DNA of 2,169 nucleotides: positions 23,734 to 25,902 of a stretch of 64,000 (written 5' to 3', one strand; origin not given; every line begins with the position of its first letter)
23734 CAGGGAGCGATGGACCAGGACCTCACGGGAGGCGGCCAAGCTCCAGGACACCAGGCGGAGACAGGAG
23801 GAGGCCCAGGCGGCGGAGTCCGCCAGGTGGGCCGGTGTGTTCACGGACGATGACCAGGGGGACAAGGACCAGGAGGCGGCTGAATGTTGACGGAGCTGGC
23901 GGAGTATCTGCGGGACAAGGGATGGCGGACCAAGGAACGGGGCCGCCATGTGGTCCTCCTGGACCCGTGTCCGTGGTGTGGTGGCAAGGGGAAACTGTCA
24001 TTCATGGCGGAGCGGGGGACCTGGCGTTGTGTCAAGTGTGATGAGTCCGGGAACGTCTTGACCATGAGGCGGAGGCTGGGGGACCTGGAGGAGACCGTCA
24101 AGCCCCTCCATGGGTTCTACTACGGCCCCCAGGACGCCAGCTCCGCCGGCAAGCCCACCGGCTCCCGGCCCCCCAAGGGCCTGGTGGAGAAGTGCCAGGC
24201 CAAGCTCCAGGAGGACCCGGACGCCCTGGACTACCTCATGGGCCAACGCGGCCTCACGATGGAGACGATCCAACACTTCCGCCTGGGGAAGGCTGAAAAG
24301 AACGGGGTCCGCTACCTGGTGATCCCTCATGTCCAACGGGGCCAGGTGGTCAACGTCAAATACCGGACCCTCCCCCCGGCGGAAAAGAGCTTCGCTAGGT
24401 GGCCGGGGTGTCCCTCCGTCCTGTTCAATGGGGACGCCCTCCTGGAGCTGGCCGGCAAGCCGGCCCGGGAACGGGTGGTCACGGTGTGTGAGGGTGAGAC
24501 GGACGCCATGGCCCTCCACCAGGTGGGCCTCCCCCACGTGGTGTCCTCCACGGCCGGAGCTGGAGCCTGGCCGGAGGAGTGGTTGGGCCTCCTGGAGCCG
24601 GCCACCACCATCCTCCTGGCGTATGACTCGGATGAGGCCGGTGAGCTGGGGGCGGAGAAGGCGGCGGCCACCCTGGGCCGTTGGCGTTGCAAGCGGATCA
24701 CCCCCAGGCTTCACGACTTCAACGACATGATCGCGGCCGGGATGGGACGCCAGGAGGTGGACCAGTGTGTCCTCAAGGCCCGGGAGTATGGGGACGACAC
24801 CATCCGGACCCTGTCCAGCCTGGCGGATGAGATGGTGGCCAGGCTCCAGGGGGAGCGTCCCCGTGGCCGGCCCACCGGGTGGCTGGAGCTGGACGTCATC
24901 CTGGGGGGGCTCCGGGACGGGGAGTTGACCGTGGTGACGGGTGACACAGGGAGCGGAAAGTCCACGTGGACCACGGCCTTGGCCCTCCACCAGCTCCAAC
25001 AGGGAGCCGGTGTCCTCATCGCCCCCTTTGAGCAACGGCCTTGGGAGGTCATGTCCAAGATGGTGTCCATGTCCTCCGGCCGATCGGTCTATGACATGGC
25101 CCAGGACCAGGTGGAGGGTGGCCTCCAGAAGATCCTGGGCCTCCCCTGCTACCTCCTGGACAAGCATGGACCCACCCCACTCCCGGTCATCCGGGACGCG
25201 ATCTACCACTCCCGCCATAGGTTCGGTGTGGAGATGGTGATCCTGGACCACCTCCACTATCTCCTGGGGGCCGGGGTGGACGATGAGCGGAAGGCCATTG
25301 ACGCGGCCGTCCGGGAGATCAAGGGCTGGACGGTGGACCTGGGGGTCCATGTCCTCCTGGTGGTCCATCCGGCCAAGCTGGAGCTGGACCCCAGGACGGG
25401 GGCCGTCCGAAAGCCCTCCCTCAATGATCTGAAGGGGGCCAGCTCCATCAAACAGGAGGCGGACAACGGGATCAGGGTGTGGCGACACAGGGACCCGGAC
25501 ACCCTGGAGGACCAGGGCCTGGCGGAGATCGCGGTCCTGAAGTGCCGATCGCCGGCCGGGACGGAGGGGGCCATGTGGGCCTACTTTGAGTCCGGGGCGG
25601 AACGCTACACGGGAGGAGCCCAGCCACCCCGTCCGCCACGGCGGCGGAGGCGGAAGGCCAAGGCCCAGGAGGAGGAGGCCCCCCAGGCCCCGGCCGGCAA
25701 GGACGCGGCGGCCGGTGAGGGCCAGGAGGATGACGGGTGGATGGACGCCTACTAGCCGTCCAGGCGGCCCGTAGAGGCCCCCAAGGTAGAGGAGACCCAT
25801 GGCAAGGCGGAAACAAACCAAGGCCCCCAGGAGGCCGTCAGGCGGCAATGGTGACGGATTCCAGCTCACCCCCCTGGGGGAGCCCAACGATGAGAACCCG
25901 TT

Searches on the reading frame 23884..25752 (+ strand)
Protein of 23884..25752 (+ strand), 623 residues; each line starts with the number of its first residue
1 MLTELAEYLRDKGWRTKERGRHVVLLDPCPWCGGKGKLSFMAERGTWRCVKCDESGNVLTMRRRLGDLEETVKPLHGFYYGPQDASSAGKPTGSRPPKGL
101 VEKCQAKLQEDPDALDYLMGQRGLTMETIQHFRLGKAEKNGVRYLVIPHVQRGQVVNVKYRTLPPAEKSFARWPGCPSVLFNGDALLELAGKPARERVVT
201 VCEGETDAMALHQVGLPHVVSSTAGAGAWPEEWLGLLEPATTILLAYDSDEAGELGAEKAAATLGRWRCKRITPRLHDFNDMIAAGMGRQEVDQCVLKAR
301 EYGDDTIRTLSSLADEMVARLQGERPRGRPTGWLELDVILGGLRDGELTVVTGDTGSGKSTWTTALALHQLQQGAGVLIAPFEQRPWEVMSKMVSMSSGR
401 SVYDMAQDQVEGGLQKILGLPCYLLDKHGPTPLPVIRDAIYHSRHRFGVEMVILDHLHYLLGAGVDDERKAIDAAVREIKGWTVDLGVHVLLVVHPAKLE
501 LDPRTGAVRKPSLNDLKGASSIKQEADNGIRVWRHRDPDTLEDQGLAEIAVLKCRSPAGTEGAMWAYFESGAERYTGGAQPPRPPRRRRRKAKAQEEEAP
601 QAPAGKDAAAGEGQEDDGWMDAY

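Call 46: search_protein_families(library=phrogs, proteins=[window:23884-25752:+], max_evalue=0.00001)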
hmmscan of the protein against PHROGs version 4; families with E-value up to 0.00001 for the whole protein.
window:23884-25752:+ (623 aa): 9 families
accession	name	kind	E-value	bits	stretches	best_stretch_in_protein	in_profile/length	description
phrog_239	-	DNA, RNA and nucleotide metabolism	1.3e-83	283.3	1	27-597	43-620/801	DNA primase/helicase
phrog_19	-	DNA, RNA and nucleotide metabolism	1.2e-35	124.5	1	307-566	309-567/621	DnaB-like replicative helicase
phrog_47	-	DNA, RNA and nucleotide metabolism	1e-29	104.7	1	4-305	33-339/947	DNA primase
phrog_5482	-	unknown function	1.5e-19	70.9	1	345-576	50-297/341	-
phrog_243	-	DNA, RNA and nucleotide metabolism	1.6e-17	64.4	1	322-555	11-242/273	DnaB-like replicative helicase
phrog_849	-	DNA, RNA and nucleotide metabolism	2.4e-15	57.5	1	100-299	133-343/435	DNA primase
phrog_6444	-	DNA, RNA and nucleotide metabolism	3.5e-10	40.3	1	197-265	260-327/577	DNA primase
phrog_18375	-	DNA, RNA and nucleotide metabolism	5.2e-10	39.2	0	451-556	493-591/644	DNA primase/helicase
phrog_1139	-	DNA, RNA and nucleotide metabolism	5.4e-07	29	0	193-304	171-292/895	DNA primase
